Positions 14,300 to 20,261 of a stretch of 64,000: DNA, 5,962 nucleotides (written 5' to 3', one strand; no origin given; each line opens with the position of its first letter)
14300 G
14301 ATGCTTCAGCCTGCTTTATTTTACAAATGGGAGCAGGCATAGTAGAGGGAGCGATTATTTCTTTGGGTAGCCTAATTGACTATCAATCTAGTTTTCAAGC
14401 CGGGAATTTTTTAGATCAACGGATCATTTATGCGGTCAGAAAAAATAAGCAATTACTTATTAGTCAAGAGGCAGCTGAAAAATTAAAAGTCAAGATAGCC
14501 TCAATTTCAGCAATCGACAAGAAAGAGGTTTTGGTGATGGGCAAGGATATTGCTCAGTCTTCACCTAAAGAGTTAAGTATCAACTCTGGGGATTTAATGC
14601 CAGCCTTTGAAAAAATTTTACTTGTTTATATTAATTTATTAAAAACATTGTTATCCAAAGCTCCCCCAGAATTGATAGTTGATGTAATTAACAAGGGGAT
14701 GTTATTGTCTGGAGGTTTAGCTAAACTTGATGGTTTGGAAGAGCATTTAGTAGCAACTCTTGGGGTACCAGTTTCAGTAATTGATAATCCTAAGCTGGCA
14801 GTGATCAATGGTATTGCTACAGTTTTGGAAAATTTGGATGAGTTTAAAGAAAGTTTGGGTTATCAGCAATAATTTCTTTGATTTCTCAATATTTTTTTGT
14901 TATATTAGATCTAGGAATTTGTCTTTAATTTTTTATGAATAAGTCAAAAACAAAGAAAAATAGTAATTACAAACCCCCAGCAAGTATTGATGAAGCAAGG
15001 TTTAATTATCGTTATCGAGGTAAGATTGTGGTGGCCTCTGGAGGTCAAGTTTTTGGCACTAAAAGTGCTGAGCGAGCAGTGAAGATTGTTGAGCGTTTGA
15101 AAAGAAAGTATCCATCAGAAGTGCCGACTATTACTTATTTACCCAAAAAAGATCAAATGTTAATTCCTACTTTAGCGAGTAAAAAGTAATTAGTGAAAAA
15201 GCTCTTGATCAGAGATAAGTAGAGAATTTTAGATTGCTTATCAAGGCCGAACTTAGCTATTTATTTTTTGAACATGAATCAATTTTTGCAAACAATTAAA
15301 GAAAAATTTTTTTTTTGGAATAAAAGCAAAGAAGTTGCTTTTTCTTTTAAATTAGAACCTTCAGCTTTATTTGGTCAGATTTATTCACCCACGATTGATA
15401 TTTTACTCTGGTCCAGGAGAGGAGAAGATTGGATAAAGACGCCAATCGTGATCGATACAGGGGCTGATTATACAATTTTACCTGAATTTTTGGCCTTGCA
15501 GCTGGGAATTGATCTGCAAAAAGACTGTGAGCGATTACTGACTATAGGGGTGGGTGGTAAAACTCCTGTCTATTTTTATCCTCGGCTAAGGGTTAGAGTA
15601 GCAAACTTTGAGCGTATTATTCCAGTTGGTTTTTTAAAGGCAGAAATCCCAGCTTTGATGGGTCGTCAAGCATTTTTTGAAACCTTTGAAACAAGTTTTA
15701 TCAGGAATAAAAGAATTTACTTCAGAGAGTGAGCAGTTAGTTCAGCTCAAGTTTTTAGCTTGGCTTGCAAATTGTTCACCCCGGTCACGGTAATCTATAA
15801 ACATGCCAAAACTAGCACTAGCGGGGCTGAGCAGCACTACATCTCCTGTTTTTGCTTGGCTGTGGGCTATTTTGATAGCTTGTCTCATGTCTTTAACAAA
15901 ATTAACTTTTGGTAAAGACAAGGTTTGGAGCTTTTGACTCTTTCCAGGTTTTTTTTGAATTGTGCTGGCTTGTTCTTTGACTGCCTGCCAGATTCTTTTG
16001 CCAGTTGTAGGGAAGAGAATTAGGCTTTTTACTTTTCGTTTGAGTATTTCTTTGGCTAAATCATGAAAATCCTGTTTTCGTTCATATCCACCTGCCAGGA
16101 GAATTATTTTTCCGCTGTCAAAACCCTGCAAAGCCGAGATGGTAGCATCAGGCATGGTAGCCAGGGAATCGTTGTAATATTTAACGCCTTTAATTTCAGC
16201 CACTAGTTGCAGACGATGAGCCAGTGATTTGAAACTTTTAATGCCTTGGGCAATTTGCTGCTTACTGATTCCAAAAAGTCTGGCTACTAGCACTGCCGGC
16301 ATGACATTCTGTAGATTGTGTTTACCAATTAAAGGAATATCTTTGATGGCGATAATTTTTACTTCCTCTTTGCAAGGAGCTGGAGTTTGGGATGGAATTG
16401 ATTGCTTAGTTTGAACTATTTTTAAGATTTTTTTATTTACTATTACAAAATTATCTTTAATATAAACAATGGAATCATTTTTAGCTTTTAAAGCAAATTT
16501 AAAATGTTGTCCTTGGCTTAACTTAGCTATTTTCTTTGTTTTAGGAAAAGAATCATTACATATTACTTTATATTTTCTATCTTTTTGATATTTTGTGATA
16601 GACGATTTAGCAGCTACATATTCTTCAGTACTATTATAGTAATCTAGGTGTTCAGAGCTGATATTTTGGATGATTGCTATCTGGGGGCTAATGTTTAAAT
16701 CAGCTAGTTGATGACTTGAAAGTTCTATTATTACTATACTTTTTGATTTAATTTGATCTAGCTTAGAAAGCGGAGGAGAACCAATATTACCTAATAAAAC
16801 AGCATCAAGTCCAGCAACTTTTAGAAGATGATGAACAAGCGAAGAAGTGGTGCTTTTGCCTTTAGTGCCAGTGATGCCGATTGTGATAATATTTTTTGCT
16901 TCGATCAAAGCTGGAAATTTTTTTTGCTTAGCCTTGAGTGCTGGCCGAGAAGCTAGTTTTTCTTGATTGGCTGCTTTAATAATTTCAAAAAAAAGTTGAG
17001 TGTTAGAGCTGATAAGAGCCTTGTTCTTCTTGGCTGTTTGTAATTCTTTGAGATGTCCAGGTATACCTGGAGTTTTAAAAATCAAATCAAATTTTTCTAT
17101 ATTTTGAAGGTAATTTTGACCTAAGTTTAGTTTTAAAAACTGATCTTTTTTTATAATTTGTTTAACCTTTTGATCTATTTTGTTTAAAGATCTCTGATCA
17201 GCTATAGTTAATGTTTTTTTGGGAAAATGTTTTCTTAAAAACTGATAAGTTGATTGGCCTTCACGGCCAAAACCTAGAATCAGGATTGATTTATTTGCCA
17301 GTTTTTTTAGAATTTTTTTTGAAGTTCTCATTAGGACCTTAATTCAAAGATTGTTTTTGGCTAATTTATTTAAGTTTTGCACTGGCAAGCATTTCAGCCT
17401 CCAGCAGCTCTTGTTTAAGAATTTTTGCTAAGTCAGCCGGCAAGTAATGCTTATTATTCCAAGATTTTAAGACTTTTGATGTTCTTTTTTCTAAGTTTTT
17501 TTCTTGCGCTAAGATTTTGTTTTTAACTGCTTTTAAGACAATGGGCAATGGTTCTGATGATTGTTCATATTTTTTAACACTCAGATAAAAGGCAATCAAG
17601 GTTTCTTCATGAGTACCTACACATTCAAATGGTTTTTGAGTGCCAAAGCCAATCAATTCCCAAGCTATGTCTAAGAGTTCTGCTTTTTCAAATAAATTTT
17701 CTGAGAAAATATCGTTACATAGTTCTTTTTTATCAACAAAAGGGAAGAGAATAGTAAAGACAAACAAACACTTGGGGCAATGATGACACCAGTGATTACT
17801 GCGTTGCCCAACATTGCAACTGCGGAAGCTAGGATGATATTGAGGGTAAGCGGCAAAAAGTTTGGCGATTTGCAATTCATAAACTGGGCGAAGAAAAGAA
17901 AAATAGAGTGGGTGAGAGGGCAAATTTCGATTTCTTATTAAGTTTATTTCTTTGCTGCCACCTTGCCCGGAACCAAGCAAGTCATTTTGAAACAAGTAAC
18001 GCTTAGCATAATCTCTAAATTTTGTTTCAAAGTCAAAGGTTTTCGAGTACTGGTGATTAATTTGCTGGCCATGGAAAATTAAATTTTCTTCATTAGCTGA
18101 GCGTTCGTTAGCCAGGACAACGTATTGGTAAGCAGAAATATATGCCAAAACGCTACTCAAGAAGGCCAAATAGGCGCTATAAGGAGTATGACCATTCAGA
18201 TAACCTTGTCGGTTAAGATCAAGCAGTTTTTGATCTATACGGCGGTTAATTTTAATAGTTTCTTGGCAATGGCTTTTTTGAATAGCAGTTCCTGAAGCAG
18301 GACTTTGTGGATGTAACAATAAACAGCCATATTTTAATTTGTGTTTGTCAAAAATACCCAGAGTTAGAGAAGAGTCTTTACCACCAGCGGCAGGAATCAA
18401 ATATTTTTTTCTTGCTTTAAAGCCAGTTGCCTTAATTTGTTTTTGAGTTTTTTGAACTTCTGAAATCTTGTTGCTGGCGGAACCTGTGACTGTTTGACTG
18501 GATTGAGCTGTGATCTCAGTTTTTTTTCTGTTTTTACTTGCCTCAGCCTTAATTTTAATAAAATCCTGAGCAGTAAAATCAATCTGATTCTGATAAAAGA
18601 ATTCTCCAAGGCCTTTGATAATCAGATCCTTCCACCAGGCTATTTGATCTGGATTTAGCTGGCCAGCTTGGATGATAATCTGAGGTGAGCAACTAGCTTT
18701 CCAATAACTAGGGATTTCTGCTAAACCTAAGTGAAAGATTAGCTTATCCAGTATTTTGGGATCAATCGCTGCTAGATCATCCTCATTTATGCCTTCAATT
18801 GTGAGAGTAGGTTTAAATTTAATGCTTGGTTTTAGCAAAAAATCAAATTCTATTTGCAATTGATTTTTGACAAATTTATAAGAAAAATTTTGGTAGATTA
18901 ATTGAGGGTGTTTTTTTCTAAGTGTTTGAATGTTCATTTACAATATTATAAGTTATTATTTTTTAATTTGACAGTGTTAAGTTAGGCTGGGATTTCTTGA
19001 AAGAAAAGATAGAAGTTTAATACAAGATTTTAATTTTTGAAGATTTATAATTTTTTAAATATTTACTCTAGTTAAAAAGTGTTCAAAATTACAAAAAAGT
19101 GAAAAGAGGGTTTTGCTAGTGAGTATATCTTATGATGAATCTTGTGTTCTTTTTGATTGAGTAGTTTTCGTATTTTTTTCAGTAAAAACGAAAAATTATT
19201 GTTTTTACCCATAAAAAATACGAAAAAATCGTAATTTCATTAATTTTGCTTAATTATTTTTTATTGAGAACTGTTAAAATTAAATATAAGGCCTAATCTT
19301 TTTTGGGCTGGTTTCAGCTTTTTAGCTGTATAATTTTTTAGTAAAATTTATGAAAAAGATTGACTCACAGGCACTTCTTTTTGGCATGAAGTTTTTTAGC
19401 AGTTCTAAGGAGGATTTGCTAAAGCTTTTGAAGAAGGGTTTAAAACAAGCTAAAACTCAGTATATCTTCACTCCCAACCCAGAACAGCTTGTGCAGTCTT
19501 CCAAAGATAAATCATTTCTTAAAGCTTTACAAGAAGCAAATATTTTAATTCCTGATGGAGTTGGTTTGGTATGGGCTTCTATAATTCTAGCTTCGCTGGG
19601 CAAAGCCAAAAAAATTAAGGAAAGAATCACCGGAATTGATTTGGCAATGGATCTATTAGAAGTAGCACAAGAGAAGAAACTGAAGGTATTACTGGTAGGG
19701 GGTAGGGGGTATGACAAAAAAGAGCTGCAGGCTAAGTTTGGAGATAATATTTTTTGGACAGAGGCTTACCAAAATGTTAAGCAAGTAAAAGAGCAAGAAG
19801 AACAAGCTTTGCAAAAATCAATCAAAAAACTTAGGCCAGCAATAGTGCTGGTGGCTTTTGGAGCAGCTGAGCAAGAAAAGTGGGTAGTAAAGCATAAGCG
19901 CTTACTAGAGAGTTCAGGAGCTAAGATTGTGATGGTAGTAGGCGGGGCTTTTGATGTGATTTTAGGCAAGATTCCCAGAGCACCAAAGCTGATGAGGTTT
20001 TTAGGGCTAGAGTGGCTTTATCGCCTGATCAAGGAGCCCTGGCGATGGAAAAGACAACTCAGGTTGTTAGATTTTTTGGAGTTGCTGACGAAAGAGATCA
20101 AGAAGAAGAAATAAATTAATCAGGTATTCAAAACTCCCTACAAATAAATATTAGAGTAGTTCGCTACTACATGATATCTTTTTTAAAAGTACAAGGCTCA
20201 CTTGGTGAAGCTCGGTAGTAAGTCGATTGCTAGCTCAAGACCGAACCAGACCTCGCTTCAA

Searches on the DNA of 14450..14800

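Call 46: search_with_rna_model(model_id=R1, source=window, start=14450, end=14800, filters=off, max_evalue=1, show_alignments=1)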
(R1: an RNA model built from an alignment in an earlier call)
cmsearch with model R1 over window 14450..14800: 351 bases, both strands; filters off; matches with E-value up to 1: 2.
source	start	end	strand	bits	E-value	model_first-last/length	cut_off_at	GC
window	14572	14683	-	17.9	9.5e-05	1-170/170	no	0.29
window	14572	14683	+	10.8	0.0043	1-170/170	no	0.29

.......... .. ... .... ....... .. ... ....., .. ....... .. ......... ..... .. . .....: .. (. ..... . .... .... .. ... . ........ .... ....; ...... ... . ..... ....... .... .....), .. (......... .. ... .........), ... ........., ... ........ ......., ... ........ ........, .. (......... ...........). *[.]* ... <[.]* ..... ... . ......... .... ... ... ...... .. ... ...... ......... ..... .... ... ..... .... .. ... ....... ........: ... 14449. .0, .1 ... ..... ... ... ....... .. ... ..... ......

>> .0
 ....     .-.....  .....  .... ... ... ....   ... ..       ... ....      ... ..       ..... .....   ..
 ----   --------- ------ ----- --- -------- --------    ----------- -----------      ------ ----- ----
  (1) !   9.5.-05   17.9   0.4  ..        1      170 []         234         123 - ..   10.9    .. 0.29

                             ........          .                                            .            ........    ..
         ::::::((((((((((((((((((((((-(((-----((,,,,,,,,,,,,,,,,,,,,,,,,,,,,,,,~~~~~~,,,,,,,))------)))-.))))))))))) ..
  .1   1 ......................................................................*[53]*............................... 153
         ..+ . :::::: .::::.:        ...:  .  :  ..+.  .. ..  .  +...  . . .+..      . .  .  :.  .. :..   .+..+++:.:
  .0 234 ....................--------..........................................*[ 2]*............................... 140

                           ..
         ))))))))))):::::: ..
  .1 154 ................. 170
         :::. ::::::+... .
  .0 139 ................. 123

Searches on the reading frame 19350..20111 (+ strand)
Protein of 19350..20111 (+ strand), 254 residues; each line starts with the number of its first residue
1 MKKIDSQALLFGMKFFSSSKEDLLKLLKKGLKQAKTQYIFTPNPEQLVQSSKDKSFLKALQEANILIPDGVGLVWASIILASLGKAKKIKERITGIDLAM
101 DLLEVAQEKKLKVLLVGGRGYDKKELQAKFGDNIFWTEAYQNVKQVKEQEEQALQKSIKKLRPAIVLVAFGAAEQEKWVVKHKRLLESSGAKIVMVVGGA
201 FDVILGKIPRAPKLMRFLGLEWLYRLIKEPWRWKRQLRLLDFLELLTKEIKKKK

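Call 22: find_encoding_contigs(protein=window:19350-20111:+, flank=3000, max_places=10)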
Protein window:19350-20111:+ (254 aa): 3 contigs read that carry it; 2 places shown.
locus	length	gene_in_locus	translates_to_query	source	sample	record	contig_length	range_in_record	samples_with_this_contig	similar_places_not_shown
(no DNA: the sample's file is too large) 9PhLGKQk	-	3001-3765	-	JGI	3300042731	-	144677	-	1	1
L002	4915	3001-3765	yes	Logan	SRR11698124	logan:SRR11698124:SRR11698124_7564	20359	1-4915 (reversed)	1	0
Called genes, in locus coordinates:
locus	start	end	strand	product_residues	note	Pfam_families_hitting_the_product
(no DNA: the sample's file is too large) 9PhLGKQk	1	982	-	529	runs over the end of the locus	PF21799:MurD-like_N (weak), PF08245:Mur_ligase_M, PF02875:Mur_ligase_C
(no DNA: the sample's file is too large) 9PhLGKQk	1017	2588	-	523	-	PF26299:MurL_N, PF26298:MurL_epimerase_C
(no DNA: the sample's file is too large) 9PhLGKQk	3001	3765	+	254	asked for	PF03808:Glyco_tran_WecG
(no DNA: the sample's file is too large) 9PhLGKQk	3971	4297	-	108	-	PF00376:MerR, PF12728:HTH_17, PF13411:MerR_1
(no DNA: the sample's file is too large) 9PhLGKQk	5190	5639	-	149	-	PF16320:Ribosomal_L12_N, PF00542:Ribosomal_L12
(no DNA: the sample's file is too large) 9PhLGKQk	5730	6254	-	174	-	PF00466:Ribosomal_L10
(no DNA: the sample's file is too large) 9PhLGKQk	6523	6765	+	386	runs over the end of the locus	PF00294:PfkB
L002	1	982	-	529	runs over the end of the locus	PF21799:MurD-like_N (weak), PF08245:Mur_ligase_M, PF02875:Mur_ligase_C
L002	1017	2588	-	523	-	PF26299:MurL_N, PF26298:MurL_epimerase_C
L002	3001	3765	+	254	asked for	PF03808:Glyco_tran_WecG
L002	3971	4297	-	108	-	PF00376:MerR, PF12728:HTH_17, PF13411:MerR_1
